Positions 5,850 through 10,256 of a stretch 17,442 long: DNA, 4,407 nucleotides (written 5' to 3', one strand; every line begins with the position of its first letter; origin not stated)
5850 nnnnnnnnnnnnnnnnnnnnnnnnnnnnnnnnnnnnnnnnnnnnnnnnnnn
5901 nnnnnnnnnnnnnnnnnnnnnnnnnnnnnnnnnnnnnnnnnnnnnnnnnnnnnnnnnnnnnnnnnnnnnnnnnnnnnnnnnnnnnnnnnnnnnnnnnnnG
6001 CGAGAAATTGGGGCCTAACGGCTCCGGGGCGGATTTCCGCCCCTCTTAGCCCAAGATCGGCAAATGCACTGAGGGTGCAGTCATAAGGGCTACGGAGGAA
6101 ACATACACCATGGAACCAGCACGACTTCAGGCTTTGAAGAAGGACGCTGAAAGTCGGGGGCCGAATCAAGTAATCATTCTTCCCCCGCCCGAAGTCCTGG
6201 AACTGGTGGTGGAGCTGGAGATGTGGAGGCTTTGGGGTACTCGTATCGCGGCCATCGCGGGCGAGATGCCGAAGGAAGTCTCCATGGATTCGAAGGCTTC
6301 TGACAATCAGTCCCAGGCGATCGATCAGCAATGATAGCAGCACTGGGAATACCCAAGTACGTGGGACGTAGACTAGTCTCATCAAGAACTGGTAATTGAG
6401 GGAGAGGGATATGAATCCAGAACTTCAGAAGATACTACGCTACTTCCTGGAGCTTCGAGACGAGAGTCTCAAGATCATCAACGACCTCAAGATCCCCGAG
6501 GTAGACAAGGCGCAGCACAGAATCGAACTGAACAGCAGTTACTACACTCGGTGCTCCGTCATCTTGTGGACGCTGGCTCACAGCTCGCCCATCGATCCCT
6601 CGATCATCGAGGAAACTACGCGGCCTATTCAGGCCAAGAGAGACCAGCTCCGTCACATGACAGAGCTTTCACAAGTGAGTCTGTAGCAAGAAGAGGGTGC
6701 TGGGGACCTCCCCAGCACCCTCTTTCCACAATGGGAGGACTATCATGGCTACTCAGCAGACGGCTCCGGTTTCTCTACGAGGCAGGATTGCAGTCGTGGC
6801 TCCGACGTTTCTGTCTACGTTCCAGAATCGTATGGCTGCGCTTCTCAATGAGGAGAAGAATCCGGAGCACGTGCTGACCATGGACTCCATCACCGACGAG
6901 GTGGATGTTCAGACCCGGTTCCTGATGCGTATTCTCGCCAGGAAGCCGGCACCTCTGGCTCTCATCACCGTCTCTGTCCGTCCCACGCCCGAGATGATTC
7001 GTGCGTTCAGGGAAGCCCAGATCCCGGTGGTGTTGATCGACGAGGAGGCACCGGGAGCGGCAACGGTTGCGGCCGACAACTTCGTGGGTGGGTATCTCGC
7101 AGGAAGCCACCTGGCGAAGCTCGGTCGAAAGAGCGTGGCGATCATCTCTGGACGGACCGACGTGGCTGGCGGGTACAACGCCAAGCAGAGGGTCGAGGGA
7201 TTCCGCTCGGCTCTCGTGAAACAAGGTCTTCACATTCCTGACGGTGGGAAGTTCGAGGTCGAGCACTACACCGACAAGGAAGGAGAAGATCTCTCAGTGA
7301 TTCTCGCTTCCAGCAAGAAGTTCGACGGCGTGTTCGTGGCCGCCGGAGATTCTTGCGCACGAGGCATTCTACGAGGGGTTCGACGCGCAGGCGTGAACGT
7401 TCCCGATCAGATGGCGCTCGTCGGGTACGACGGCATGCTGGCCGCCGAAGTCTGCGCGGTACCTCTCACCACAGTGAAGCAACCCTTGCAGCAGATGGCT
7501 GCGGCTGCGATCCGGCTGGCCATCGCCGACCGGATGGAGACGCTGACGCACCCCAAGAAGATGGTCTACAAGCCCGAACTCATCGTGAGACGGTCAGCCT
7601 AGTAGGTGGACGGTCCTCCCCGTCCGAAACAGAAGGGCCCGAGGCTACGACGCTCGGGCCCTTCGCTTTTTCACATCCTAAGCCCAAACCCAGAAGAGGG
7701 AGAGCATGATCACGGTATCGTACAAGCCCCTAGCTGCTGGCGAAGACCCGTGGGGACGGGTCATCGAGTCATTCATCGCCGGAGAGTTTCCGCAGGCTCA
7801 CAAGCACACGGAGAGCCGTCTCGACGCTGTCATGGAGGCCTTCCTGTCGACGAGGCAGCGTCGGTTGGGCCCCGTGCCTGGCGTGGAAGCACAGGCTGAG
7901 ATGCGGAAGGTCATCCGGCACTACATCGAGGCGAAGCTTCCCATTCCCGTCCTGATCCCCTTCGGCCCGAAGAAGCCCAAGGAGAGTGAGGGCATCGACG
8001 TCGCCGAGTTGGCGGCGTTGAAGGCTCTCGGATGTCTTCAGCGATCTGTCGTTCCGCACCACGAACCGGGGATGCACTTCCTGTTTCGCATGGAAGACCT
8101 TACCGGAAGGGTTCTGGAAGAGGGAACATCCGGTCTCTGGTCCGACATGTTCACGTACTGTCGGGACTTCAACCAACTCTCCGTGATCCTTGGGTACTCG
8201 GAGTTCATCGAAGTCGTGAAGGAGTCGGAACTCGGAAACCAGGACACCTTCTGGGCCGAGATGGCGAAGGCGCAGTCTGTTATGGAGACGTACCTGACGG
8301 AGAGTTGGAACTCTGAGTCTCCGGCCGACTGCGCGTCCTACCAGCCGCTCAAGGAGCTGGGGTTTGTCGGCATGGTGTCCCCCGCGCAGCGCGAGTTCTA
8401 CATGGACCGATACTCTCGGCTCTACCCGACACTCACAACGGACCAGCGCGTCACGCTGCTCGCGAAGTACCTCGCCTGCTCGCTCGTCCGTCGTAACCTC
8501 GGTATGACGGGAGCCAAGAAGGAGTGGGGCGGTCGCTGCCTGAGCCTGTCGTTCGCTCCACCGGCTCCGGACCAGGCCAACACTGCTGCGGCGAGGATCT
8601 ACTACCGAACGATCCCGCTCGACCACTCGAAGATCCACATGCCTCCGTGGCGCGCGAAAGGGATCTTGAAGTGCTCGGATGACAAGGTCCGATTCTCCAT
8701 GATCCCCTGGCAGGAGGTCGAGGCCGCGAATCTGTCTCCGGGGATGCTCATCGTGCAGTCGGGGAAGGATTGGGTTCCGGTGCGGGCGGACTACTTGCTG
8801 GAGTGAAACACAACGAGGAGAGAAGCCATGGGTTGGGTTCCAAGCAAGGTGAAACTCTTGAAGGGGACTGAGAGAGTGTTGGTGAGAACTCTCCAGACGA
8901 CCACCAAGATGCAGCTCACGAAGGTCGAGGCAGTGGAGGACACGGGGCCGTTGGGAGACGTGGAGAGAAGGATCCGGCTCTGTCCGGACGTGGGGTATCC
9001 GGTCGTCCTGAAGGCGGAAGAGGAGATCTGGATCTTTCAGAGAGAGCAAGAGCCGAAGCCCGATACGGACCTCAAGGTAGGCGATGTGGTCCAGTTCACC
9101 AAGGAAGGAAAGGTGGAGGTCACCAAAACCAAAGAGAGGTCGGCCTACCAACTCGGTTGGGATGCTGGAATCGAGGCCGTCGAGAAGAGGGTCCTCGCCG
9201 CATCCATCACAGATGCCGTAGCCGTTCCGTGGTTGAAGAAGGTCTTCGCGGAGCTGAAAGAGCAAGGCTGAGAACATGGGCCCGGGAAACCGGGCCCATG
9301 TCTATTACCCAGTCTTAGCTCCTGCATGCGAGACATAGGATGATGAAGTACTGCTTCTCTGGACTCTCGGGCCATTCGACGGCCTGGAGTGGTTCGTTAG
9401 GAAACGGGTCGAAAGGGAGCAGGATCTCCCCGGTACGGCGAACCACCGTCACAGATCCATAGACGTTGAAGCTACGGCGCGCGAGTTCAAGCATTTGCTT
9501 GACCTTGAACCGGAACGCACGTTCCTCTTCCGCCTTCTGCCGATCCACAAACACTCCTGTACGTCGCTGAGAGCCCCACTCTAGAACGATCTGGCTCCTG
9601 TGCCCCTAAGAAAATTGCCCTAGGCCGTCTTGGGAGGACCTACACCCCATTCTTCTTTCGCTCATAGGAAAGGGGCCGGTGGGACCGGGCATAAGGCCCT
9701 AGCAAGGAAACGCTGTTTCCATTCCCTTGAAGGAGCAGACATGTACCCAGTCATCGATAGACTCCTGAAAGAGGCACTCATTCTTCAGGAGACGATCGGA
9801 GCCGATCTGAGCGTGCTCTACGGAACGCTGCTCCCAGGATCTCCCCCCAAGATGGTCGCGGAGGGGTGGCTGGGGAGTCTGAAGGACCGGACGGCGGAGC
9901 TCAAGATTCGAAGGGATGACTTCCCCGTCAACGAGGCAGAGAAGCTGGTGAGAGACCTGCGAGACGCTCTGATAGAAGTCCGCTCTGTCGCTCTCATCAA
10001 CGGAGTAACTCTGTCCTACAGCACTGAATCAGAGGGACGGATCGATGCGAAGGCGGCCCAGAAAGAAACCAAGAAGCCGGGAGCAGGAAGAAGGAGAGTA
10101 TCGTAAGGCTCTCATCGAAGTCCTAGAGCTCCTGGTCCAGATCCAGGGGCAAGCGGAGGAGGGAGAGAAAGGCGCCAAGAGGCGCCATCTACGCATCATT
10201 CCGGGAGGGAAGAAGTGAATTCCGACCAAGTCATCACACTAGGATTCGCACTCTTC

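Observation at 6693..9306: Two transcriptionally insulated cargo units bracketed by three near-perfect terminators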

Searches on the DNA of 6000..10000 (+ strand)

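Call 5: search_dna_similar(query=window:6000-10000:+, collection=phages, mode=near, max_rows=30)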
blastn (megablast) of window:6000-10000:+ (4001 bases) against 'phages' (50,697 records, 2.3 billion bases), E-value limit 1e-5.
No match.

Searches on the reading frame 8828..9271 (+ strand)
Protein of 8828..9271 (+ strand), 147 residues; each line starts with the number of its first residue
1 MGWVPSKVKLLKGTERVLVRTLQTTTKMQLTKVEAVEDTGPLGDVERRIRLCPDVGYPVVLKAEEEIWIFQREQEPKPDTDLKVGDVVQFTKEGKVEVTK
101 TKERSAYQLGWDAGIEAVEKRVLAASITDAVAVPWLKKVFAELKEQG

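Call 7: search_protein_families(library=pfam, proteins=[window:8828-9271:+], max_evalue=0.01)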
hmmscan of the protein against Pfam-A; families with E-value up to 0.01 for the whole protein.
window:8828-9271:+ (147 aa): 0 families

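Call 8: search_protein_families(library=phrogs, proteins=[window:8828-9271:+], max_evalue=0.01)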
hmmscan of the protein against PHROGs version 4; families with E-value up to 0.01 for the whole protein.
window:8828-9271:+ (147 aa): 0 families

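Call 75: predict_structure(protein=window:8828-9271:+)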
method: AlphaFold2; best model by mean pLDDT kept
length: 147 residues; sequences in the alignment: 1
mean_pLDDT: 36.6   pTM: 0.25
mean pLDDT of the five models: 36.6, 34.7, 32.7, 31.8, 29.1
residues with pLDDT >= 90: 0; 70-90: 0; 50-70: 2; < 50: 145
segments of 3 or more residues with pLDDT < 50: 1-134, 136-140, 142-147
pLDDT, mean of each block of 10 residues (from residue 1): 30 30 30 28 32 33 34 36 43 42 40 43 39 46 44
secondary structure, 60 per line:
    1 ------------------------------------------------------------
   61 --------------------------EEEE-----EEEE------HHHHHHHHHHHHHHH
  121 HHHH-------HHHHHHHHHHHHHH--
elements in order: E87-90 E96-99 H106-124 H132-145

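Call 97: search_protein_families(library=ncbifam, proteins=[window:8828-9271:+], max_evalue=0.1)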
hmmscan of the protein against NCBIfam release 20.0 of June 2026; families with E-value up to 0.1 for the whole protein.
window:8828-9271:+ (147 aa): 0 families

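Call 98: search_protein_families(library=padloc, proteins=[window:8828-9271:+], max_evalue=0.1)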
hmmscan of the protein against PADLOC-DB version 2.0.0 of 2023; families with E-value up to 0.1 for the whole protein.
window:8828-9271:+ (147 aa): 0 families

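Call 99: search_protein_families(library=pfam, proteins=[window:8828-9271:+], max_evalue=1)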
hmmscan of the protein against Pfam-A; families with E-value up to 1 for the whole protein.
window:8828-9271:+ (147 aa): 2 families
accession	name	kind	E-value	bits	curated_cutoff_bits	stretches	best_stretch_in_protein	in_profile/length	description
PF12671.13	Amidase_6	-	0.11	13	23.2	1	72-98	93-119/163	Putative amidase domain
PF23044.1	SH3-C_UBE2O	-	0.12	12.8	21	1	72-99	15-42/68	UBE2O, ubiquitin binding SH3-C domain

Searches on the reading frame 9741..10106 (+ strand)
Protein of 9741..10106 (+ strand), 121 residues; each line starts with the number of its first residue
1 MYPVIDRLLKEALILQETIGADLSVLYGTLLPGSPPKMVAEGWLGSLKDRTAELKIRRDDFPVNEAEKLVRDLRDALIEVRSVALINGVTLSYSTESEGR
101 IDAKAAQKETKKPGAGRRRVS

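Call 62: find_related_loci(query=window:9741-10106:+, collection=viral_contigs, flank=10000)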
Query window:9741-10106:+ (121 aa) in viral_contigs; peptide patterns used: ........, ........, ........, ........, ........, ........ (x = any residue, [..] = any of these).
36 stretches matched a pattern, but none encodes a relative of the query by tblastn (E <= 1e-3).

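Call 64: find_related_loci(query=window:9741-10106:+, collection=metagenome_contigs, flank=10000)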
Query window:9741-10106:+ (121 aa) in metagenome_contigs; peptide patterns used: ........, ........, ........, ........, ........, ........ (x = any residue, [..] = any of these).
380 stretches matched a pattern; 1 encode a relative of the query (tblastn E <= 1e-3); 1 distinct loci.
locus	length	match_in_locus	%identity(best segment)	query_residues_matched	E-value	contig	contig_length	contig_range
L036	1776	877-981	50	85-120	1e-7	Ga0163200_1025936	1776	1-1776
